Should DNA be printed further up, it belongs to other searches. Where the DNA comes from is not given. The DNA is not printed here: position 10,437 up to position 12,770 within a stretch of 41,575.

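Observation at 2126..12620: Three-gene, translationally coupled operon: Druantia type III-like pair plus an unreported NERD nuclease-SF1 helicase partner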

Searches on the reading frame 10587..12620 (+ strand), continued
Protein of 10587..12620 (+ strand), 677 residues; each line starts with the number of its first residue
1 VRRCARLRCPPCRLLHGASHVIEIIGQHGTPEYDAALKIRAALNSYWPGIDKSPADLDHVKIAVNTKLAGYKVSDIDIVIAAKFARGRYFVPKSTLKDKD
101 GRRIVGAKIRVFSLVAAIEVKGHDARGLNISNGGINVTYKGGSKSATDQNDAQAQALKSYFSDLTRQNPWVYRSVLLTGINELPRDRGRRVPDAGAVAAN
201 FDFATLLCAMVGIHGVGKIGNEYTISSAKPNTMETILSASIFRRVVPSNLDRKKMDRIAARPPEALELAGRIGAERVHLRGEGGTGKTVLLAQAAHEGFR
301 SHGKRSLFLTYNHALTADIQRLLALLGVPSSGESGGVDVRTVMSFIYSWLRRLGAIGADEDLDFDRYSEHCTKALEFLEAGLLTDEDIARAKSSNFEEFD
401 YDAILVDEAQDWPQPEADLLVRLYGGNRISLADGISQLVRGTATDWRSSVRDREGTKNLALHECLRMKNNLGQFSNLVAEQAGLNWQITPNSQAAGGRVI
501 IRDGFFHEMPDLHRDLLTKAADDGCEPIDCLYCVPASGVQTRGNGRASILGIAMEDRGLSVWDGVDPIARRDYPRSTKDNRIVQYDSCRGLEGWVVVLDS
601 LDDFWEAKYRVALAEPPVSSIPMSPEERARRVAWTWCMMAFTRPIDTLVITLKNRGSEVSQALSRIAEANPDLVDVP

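Call 69: predict_structure(alignment_id=A1)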
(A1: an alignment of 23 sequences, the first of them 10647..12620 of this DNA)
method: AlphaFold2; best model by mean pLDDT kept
length: 657 residues; sequences in the alignment: 23
mean_pLDDT: 85.1   pTM: 0.63
mean pLDDT of the five models: 85.1, 84.3, 83.5, 82.6, 82.5
residues with pLDDT >= 90: 270; 70-90: 322; 50-70: 62; < 50: 3
segments of 3 or more residues with pLDDT < 50: 225-227
pLDDT, mean of each block of 10 residues (from residue 1): 81 92 92 87 81 84 88 87 88 95 89 85 89 93 89 94 86 89 93 88 92 87 58 72 85 83 72 88 90 83 73 71 91 83 80 92 91 89 89 89 88 73 74 61 76 91 85 79 93 83 70 94 90 93 87 73 88 91 96 77 85 91 91 94 89 76
secondary structure, 60 per line:
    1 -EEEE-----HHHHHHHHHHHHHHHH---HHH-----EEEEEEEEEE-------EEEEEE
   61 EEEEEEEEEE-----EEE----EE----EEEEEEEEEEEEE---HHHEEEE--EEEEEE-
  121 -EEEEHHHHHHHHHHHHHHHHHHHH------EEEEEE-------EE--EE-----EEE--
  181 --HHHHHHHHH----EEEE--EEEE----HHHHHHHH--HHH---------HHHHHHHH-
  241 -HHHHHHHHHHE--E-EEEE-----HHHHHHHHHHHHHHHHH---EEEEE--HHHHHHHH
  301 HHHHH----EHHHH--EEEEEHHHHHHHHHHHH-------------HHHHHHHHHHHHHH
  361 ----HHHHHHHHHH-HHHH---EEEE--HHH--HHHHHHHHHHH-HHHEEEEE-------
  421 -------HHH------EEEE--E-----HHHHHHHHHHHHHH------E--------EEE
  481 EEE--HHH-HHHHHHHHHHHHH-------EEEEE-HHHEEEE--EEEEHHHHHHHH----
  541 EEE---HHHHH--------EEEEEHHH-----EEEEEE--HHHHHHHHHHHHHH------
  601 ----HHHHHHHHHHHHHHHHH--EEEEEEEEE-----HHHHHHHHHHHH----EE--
elements in order: E2-5 H11-26 E38-47 E55-70 E76-78 E89-101 E108-111 E114-119 E122-125 H126-145 E152-157 E176-178 H183-191 E196-199 E202-205 H210-217 H232-239 H242-251 E257-260 H266-282 E286-290 H293-305 H311-314 E317-321 H322-333 H347-360 H365-374 H376-379 E383-386 H394-404 E409-413 E437-440 H449-462 E478-483 H490-502 E510-514 E519-522 E525-528 H529-536 E541-543 H547-551 E560-564 E573-578 H581-594 H605-621 E624-632 H638-649

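Call 77: fold_search(model_id=the predicted structure, library=pdb)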
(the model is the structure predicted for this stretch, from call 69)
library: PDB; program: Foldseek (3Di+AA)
matches with E <= 10: 1442; with E <= 0.001: 238
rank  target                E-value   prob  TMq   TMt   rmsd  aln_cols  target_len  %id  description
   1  9qdq_A                4.6e-11  1.00  0.28  0.24  34.5       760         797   13  Cryo-EM structure of Upf1-Nmd4-Ebs1 in complex with RNA (released 2025-10-22)
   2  2is4_A                1.1e-10  1.00  0.42  0.43  10.2       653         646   12  Crystal structure of UvrD-DNA-ADPNP ternary complex (released 2007-01-09)
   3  2is6_B                2.2e-10  1.00  0.43  0.43  10.0       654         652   12  Crystal structure of UvrD-DNA-ADPMgF3 ternary complex (released 2007-01-09)
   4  4c30_D                2.5e-10  1.00  0.36  0.36  11.2       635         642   12  Crystal structure of Deinococcus radiodurans UvrD in complex with DNA, form 2 (released 2013-10-30)
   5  2xzl_A                3.4e-10  1.00  0.32  0.29  12.1       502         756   13  Upf1-RNA complex (released 2011-03-30)
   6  2is4_B                3.6e-10  1.00  0.44  0.45   8.7       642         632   13  Crystal structure of UvrD-DNA-ADPNP ternary complex (released 2007-01-09)
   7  4c30_I                7.6e-10  1.00  0.36  0.37   9.7       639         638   12  Crystal structure of Deinococcus radiodurans UvrD in complex with DNA, form 2 (released 2013-10-30)
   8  4c2t_B                8.9e-10  1.00  0.40  0.41   8.9       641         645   12  Crystal structure of full length Deinococcus radiodurans UvrD in complex with DNA (released 2013-10-30)
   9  2is6_A                1.2e-09  1.00  0.42  0.42   9.0       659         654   12  Crystal structure of UvrD-DNA-ADPMgF3 ternary complex (released 2007-01-09)
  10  4c2t_A                1.6e-09  1.00  0.40  0.41   8.1       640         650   12  Crystal structure of full length Deinococcus radiodurans UvrD in complex with DNA (released 2013-10-30)
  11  2is1_B                1.7e-09  1.00  0.37  0.39   9.8       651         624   12  Crystal structure of UvrD-DNA-SO4 complex (released 2007-01-09)
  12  1uaa_B                2.1e-09  1.00  0.35  0.36  12.4       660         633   11  E. COLI REP HELICASE/DNA COMPLEX (released 1998-07-09)
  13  3lfu                  2.2e-09  1.00  0.38  0.39   9.5       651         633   12  Crystal Structure of E. coli UvrD (released 2011-02-02)
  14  4c30_F                2.3e-09  1.00  0.39  0.41   9.1       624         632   13  Crystal structure of Deinococcus radiodurans UvrD in complex with DNA, form 2 (released 2013-10-30)
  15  4c30_A                2.7e-09  1.00  0.39  0.40   8.9       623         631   13  Crystal structure of Deinococcus radiodurans UvrD in complex with DNA, form 2 (released 2013-10-30)
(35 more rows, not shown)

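Call 81: search_protein_families(library=pfam, proteins=[L001:10001-10690:+, L010:10001-10690:+, L020:10001-10690:+, L035:10001-10690:+, L048:10001-10690:+, L055:10001-10690:+, L067:10001-10690:+, L076:10001-10690:+, L079:10001-10690:+], max_evalue=10)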
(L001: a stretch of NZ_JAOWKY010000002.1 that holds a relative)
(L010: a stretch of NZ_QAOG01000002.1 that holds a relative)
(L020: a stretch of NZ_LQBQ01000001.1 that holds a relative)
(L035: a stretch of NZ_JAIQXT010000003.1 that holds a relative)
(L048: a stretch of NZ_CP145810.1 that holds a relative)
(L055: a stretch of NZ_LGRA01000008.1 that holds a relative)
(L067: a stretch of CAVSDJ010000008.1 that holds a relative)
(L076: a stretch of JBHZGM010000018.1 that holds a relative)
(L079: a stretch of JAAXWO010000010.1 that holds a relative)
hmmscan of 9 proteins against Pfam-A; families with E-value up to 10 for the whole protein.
L001:10001-10690:+ (230 aa): 1 family
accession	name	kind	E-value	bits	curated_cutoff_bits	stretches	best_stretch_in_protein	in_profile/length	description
PF08378.17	NERD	-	0.023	15.6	22.1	1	97-157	51-110/111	Nuclease-related domain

L010:10001-10690:+ (230 aa): 1 family
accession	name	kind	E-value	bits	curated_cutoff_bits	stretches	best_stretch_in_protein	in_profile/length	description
PF08378.17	NERD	-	0.16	12.9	22.1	1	93-155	48-109/111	Nuclease-related domain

L020:10001-10690:+ (230 aa): 2 families
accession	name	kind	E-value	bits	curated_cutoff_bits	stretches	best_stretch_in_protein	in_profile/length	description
PF08378.17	NERD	-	0.006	17.5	22.1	1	94-161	48-111/111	Nuclease-related domain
PF14287.11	DUF4368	-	0.18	12.5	25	1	90-125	32-66/67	Domain of unknown function (DUF4368)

L035:10001-10690:+ (230 aa): 0 families

L048:10001-10690:+ (230 aa): 2 families
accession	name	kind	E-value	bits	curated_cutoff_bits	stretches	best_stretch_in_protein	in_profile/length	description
PF04852.17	ALOG_dom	-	0.0023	18.5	26.6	1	115-160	26-70/126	ALOG domain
PF08378.17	NERD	-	0.031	15.2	22.1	1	92-160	48-111/111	Nuclease-related domain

L055:10001-10690:+ (230 aa): 1 family
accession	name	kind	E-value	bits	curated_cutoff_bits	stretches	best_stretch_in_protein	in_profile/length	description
PF04852.17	ALOG_dom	-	0.0022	18.6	26.6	1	112-161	23-71/126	ALOG domain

L067:10001-10690:+ (230 aa): 1 family
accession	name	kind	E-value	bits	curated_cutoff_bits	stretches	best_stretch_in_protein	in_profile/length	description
PF08378.17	NERD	-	0.095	13.7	22.1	1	93-157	49-108/111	Nuclease-related domain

L076:10001-10690:+ (230 aa): 0 families

L079:10001-10690:+ (230 aa): 0 families

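Call 98: search_protein_families(library=pfam, proteins=[L037:7530-9764:-, L037:12448-13326:+, L037:13227-14495:+, L037:6774-7502:+, L075:5586-6485:+, L075:4793-5497:+, L075:8967-10361:-, L075:10358-11353:-, L071:8632-9855:+, L071:13281-16010:+], max_evalue=0.001)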
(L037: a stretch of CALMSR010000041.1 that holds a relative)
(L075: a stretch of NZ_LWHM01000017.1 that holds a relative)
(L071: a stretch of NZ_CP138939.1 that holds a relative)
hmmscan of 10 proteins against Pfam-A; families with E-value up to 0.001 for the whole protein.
L037:7530-9764:- (744 aa): 4 families
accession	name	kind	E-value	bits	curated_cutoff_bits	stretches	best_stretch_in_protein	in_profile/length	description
PF00122.25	E1-E2_ATPase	-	1.1e-51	175.3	28.1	1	237-417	2-181/181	E1-E2 ATPase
PF00702.32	Hydrolase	-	3.5e-35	122.6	26.4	1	435-646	3-190/191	haloacid dehalogenase-like hydrolase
PF00403.32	HMA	-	9e-15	55.3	24.8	1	13-71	3-61/62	Heavy-metal-associated domain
PF08282.18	Hydrolase_3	-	5.4e-05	23.5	20.9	1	628-671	204-247/255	haloacid dehalogenase-like hydrolase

L037:12448-13326:+ (292 aa): 0 families

L037:13227-14495:+ (422 aa): 0 families

L037:6774-7502:+ (242 aa): 1 family
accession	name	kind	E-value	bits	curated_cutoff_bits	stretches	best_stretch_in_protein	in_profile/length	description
PF02683.22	DsbD_TM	-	9.5e-15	54.9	27.1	1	9-220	5-215/219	Cytochrome C biogenesis protein transmembrane domain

L075:5586-6485:+ (299 aa): 1 family
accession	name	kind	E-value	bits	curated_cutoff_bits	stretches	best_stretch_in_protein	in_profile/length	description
PF13391.12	HNH_2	-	1.7e-14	53.9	21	1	202-250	1-65/66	HNH endonuclease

L075:4793-5497:+ (234 aa): 1 family
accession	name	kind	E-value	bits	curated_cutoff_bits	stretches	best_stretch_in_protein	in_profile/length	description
PF13676.11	TIR_2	-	4.9e-09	37.2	28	1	12-125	2-108/122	TIR domain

L075:8967-10361:- (464 aa): 1 family
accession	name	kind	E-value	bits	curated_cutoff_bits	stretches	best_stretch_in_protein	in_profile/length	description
PF02417.20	Chromate_transp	-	1.1e-69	234.1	28.6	2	26-189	3-166/166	Chromate transporter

L075:10358-11353:- (331 aa): 3 families
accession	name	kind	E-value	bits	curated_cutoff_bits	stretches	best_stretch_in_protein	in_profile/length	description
PF09828.14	ChrB_C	-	1.8e-44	151.7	25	1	194-325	1-132/132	ChrB, C-terminal domain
PF20229.3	ChrB_N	-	7.8e-16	58.8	23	1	31-181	1-157/159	Protein ChrB, N-terminal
PF20803.2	PaaX_M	-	0.00046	20.7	24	0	14-58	6-50/83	PaaX protein central Cas2-like domain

L071:8632-9855:+ (407 aa): 0 families

L071:13281-16010:+ (909 aa): 2 families
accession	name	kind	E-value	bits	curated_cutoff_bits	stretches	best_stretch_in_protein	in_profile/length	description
PF12965.13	DUF3854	-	2.1e-13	50.7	23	1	184-296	2-128/130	Domain of unknown function (DUF3854)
PF13604.12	AAA_30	-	0.00051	20.3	27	0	348-465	15-100/191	AAA domain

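Call 101: search_protein_representatives(alignment_id=A1)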
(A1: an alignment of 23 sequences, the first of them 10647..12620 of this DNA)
Query: 23 sequences, 657 profile positions. Proteins with E-value up to 0.001 (for the whole library): 1520; up to 1e-10: 899; up to 1e-30: 564. The best 150 are listed.
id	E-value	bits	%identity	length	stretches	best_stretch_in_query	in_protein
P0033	0.0e+00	1045.9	-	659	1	1-656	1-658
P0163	5.8e-275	930.2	-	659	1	1-655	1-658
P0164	3.7e-246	835.1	-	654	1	1-654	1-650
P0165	1.7e-245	832.9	-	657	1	1-655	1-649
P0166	8.8e-220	747.9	-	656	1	1-654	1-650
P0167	1.1e-217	741.0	-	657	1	1-655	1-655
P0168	7.3e-212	721.8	-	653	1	1-655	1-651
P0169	1.9e-211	720.4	-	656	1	1-655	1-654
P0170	1.0e-209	714.7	-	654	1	1-655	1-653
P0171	1.3e-209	714.4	-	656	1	1-654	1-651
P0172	1.8e-190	651.1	-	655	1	1-655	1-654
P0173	1.4e-183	628.3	-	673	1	1-654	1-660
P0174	4.7e-179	613.4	-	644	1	1-655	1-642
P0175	6.2e-179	613.0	-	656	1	1-655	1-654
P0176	1.2e-175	602.0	-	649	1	5-655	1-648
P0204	2.7e-141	488.6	-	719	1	1-655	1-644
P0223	1.6e-130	453.0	-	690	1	11-654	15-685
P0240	6.8e-125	434.4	-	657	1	1-655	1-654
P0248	5.4e-123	428.1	-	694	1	2-654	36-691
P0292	5.9e-112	391.6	-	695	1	4-654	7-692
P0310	7.4e-109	381.4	-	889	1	2-655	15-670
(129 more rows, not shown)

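Call 105: search_solved_structures(query=A1, max_evalue=0.01)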
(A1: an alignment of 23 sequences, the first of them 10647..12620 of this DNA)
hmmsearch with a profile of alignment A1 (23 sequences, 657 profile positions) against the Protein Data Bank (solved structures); distinct sequences matched with E-value up to 0.01: 0.

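Call 118: find_encoding_contigs(protein=P0310, flank=10000, max_places=2)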
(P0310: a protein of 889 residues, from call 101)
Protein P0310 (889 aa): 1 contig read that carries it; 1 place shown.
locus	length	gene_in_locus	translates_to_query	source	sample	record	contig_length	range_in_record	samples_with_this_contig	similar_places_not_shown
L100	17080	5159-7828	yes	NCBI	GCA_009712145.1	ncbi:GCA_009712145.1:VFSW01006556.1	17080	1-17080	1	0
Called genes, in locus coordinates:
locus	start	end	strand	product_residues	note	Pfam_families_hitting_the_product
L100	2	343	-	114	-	?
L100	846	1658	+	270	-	-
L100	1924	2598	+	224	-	PF03747:ADP_ribosyl_GH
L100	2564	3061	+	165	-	PF13455:MUG113 (weak)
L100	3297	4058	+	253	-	PF18754:Nmad3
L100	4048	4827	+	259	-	-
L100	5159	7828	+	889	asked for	PF25199:nSTAND_NTPase5 (weak), PF00580:UvrD-helicase (faint), PF09848:SLFN-g3_helicase (weak), PF13245:AAA_19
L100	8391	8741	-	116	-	PF04020:Phage_holin_4_2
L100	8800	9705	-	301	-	PF00483:NTP_transferase, PF12804:NTP_transf_3 (faint)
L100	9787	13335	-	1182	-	PF17757:UvrB_inter, PF02559:CarD_TRCF_RID, PF00270:DEAD, PF04851:ResIII, PF00271:Helicase_C, PF22590:Cas3-like_C_2 (weak), PF03461:TRCF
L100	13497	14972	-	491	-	-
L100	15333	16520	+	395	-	PF00202:Aminotran_3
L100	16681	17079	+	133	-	?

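Call 119: find_encoding_contigs(protein=P0292, flank=10000, max_places=2)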
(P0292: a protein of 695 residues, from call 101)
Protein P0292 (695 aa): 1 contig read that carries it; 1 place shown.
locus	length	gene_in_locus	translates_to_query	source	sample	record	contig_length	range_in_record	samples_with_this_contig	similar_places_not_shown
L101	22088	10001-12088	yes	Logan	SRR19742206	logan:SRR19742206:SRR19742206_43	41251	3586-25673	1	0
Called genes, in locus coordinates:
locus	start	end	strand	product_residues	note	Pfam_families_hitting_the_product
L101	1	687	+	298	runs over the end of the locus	-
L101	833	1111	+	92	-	PF12728:HTH_17 (weak)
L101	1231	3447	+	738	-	PF08800:BT4734-like_N, PF05272:VapE-like_dom, PF19263:DUF5906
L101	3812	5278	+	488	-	PF12161:HsdM_N, PF01170:UPF0020 (faint), PF02384:N6_Mtase, PF20473:MmeI_Mtase (faint), PF07669:Eco57I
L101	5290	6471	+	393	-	PF01420:Methylase_S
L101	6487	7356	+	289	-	-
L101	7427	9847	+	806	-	PF13588:HSDR_N_2 (faint), PF00270:DEAD, PF04851:ResIII, PF18766:SWI2_SNF2, PF00271:Helicase_C (weak), PF08463:EcoEI_R_C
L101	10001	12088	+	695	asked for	PF00580:UvrD-helicase (faint), PF13245:AAA_19 (weak)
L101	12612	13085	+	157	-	PF00717:Peptidase_S24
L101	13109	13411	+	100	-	-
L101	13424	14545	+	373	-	-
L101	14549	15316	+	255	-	-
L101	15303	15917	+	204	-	PF27385:PM0109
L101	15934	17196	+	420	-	PF00817:IMS, PF11799:IMS_C, PF13438:DUF4113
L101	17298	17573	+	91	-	-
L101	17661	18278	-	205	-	-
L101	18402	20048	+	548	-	PF13091:PLDc_2, PF18962:Por_Secre_tail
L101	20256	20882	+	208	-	PF12762:DDE_Tnp_IS1595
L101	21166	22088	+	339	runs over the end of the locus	PF10546:P63C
